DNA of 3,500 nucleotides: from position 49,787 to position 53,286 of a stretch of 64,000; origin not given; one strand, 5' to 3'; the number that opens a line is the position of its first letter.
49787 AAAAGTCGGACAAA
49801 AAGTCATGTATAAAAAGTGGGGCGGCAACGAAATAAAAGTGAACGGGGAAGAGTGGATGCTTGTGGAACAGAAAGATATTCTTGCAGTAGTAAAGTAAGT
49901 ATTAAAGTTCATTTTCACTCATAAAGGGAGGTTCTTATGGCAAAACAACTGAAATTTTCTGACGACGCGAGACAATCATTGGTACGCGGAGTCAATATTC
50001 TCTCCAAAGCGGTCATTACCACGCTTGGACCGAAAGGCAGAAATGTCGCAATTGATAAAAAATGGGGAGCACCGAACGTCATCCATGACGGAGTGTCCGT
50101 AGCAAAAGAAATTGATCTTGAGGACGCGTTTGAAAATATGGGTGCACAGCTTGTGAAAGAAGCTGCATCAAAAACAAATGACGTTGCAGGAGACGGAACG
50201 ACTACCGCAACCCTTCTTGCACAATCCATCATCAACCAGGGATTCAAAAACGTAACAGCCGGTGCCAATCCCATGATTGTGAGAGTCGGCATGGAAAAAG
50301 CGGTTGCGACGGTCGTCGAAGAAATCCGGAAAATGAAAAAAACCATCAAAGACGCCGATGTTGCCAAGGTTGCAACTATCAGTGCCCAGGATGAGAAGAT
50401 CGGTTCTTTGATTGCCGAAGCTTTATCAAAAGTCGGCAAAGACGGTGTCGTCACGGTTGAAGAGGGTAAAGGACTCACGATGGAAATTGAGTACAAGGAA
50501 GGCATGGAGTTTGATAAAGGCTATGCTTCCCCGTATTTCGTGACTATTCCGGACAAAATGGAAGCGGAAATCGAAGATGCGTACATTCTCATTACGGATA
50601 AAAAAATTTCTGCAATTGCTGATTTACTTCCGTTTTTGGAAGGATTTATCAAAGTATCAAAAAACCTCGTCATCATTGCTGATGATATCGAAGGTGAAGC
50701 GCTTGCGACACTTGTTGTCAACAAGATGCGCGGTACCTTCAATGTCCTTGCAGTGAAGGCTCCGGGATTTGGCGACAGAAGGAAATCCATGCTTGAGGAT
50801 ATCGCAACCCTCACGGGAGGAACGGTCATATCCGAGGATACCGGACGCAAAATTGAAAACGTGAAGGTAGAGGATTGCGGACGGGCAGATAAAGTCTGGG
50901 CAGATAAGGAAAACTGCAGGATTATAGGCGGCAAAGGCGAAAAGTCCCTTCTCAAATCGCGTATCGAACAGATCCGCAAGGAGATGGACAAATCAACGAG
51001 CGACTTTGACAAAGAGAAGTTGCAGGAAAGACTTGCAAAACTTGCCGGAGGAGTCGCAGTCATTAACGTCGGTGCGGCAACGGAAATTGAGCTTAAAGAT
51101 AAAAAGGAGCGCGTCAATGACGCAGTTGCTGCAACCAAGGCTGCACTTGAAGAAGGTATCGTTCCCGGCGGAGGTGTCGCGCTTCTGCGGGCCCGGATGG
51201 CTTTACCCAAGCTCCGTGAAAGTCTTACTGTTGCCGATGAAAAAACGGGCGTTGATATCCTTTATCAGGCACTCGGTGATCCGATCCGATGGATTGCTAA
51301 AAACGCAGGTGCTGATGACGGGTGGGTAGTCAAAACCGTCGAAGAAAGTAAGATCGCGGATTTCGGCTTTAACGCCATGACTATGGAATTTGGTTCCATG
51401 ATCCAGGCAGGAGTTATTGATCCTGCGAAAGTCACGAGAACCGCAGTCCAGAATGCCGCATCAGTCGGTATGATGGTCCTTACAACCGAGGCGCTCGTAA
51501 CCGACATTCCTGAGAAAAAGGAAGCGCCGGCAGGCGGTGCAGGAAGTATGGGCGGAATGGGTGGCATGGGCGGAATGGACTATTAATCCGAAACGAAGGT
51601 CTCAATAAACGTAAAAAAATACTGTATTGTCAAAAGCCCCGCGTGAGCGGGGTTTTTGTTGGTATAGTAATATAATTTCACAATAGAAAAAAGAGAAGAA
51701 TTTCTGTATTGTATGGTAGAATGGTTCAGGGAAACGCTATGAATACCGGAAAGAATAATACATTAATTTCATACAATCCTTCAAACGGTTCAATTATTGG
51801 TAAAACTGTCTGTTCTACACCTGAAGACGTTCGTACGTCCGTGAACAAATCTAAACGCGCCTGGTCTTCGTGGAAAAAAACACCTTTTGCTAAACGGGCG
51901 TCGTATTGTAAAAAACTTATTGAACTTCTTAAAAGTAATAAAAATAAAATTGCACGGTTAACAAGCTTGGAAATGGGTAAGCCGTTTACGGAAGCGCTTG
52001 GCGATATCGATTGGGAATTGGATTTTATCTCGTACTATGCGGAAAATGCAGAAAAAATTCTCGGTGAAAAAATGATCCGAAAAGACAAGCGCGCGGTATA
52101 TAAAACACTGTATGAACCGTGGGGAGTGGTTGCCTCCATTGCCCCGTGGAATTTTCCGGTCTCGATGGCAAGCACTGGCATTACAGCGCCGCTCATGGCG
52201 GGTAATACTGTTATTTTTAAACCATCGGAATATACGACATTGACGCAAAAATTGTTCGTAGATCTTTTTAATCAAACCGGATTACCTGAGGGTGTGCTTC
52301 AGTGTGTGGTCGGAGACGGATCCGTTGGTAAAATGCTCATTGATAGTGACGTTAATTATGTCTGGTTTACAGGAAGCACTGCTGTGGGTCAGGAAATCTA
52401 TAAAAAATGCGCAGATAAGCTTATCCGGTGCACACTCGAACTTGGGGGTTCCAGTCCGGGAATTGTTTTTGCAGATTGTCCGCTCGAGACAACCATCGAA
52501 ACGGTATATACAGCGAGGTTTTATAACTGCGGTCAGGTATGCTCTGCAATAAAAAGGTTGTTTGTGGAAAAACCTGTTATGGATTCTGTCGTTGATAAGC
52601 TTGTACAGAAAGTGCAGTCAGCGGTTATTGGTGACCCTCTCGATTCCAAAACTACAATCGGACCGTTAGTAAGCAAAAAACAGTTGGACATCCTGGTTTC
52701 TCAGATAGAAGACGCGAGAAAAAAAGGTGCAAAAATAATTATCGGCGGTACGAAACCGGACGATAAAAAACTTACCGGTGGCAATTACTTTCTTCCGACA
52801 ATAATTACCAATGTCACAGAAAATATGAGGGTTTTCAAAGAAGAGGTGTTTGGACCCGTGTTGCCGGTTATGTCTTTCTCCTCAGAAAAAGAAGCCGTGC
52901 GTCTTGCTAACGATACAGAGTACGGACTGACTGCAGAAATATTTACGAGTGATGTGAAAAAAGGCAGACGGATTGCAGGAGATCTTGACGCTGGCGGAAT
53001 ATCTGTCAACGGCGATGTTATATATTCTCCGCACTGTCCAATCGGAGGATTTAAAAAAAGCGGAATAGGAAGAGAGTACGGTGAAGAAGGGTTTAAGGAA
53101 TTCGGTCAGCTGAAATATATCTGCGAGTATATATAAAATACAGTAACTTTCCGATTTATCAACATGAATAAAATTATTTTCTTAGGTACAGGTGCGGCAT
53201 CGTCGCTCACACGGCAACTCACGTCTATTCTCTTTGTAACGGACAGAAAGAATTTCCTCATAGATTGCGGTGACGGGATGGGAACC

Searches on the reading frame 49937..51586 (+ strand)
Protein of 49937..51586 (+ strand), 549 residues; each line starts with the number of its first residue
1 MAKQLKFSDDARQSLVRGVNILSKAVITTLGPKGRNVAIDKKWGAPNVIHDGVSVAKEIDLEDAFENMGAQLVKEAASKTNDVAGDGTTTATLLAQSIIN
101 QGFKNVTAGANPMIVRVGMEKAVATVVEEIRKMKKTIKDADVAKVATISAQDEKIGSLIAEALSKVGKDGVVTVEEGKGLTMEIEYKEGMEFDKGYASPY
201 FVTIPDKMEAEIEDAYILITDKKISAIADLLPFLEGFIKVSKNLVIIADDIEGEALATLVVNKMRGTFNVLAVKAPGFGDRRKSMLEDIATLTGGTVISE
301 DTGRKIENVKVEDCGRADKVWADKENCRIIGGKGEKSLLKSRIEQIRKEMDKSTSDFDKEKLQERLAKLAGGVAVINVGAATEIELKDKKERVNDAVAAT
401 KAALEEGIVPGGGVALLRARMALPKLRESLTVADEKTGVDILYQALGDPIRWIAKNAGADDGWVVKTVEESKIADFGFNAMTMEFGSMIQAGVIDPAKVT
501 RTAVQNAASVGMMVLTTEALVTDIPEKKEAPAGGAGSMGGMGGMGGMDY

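Call 42: search_protein_families(library=ncbifam, proteins=[window:49937-51586:+], max_evalue=0.00001)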
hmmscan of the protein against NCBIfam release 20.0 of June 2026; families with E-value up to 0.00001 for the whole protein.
window:49937-51586:+ (549 aa): 18 families
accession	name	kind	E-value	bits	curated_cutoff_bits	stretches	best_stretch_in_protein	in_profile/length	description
NF000592.1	PRK00013.1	subfamily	2.3e-232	772.1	397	1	2-525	1-524/524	chaperonin GroEL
NF009489.0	PRK12851.1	subfamily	4.2e-230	764.7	464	1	1-532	2-532/541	chaperonin GroEL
TIGR02348.1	GroEL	equivalog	3.7e-229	761.6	582.1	1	2-527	1-526/526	chaperonin GroEL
NF009488.0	PRK12850.1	subfamily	6.2e-229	761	475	1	1-541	2-542/544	chaperonin GroEL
NF009487.0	PRK12849.1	subfamily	3.9e-228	758.1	352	1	1-544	1-540/543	chaperonin GroEL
NF010704.0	PRK14104.1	subfamily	2.1e-203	676.5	1041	1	2-549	3-546/546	chaperonin GroEL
NF038369.1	GroEL3_Chlamy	exception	3.1e-72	243.8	600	1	10-519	11-504/506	variant chaperonin GroEL3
NF038370.1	GroEL2_Chlamy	exception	3.7e-54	184.2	600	1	3-517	3-515/533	variant chaperonin GroEL2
NF041082.2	thermosome_alpha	equivalog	4.2e-23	82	450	2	8-185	15-190/519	thermosome subunit alpha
NF041083.2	thermosome_beta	equivalog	1.1e-21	77.4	400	2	8-178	15-183/520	thermosome subunit beta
TIGR02339.1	thermosome_arch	subfamily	7e-19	68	671.1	2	8-175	14-180/521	thermosome subunit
TIGR02347.1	chap_CCT_zeta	equivalog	4.7e-18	65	587.15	2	18-179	24-184/531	T-complex protein 1 subunit zeta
TIGR02345.1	chap_CCT_eta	equivalog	1.1e-15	56.9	669.2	1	16-143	24-146/523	T-complex protein 1 subunit eta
TIGR02342.1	chap_CCT_delta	equivalog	6.2e-13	48.1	695.35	1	9-178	8-175/517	T-complex protein 1 subunit delta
TIGR02343.1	chap_CCT_epsi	equivalog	1.9e-11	43.3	710.5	1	10-174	27-191/532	T-complex protein 1 subunit epsilon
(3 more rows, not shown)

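Call 44: list_cluster_members(proteins=[window:49937-51586:+, P0001, window:57824-60307:+])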
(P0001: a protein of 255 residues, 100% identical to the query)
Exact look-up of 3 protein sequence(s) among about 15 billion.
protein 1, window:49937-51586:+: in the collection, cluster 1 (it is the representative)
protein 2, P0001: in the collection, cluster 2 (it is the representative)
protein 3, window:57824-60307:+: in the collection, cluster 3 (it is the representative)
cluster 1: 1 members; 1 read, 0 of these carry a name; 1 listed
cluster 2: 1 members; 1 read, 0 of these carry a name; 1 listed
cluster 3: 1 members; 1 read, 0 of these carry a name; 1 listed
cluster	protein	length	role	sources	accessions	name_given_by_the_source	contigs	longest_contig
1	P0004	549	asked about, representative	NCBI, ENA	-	-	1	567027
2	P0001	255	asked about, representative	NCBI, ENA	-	-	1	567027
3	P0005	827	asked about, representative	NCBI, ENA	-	-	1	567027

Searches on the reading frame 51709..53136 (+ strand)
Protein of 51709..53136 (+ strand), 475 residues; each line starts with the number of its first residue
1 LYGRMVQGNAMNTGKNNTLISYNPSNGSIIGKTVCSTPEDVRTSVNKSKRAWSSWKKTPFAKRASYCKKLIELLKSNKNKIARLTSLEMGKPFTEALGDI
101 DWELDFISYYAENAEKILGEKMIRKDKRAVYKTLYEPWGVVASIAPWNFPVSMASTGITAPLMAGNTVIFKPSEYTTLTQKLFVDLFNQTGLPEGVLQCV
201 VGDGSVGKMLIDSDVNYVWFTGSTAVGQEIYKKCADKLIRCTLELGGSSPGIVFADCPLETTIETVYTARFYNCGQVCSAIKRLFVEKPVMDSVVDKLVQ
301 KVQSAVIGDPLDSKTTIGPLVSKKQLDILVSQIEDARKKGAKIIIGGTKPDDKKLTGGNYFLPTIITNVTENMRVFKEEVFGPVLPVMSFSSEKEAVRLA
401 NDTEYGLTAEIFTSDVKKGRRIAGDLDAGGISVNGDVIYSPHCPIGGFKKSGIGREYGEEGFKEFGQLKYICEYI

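Call 42: search_protein_families(library=ncbifam, proteins=[window:51709-53136:+], max_evalue=0.00001)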
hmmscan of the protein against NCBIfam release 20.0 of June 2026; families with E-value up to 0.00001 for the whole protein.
window:51709-53136:+ (475 aa): 43 families (the best 25 are shown)
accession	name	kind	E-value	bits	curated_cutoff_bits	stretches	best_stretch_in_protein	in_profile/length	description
TIGR01804.1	BADH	equivalog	2.1e-122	409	668.6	1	6-469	2-467/467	betaine-aldehyde dehydrogenase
TIGR01780.1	SSADH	subfamily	2.6e-121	405.7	646.35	1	22-469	2-448/448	succinate-semialdehyde dehydrogenase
NF006916.0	PRK09407.1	equivalog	1.2e-120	403.6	521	1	15-472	32-491/526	succinic semialdehyde dehydrogenase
NF009725.0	PRK13252.1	equivalog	2.4e-119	398.9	593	1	5-471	10-477/488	betaine-aldehyde dehydrogenase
TIGR02299.1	HpaE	equivalog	6.7e-113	377.9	638.35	1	4-472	3-475/488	5-carboxymethyl-2-hydroxymuconate semialdehyde dehydrogenase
NF010000.0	PRK13473.1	subfamily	2e-112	376.2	615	1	5-471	6-470/475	aminobutyraldehyde dehydrogenase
NF042993.1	AlphKGSA_gudD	equivalog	3.4e-107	359.2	770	1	4-469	6-476/481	alpha-ketoglutaric semialdehyde dehydrogenase GucD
NF045735.1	PaDhStyDPseudo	equivalog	4e-104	349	850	1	5-472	6-480/483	phenylacetaldehyde dehydrogenase StyD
NF008415.0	PRK11241.1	equivalog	6.8e-102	341.6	828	1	5-472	14-479/482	NADP-dependent succinate-semialdehyde dehydrogenase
NF006915.0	PRK09406.1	equivalog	8.6e-102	341.3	730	1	21-470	5-453/457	NADP-dependent succinic semialdehyde dehydrogenase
NF045736.1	PaDhStyDRhodo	equivalog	8e-101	337.9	800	1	6-463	7-467/479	phenylacetaldehyde dehydrogenase StyD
NF040648.1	lactal_redase_Meth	equivalog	6e-99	332.1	650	1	19-458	13-447/463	lactaldehyde dehydrogenase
NF007497.0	PRK10090.1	equivalog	9.5e-98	328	500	1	6-469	11-473/480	aldehyde dehydrogenase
TIGR03216.1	OH_muco_semi_DH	equivalog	1.7e-96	323.8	693.25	1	7-472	6-478/481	2-hydroxymuconic semialdehyde dehydrogenase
NF052305.1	DioxValDhHalo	equivalog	1e-95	321.4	750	1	5-469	8-477/483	2,5-dioxovalerate dehydrogenase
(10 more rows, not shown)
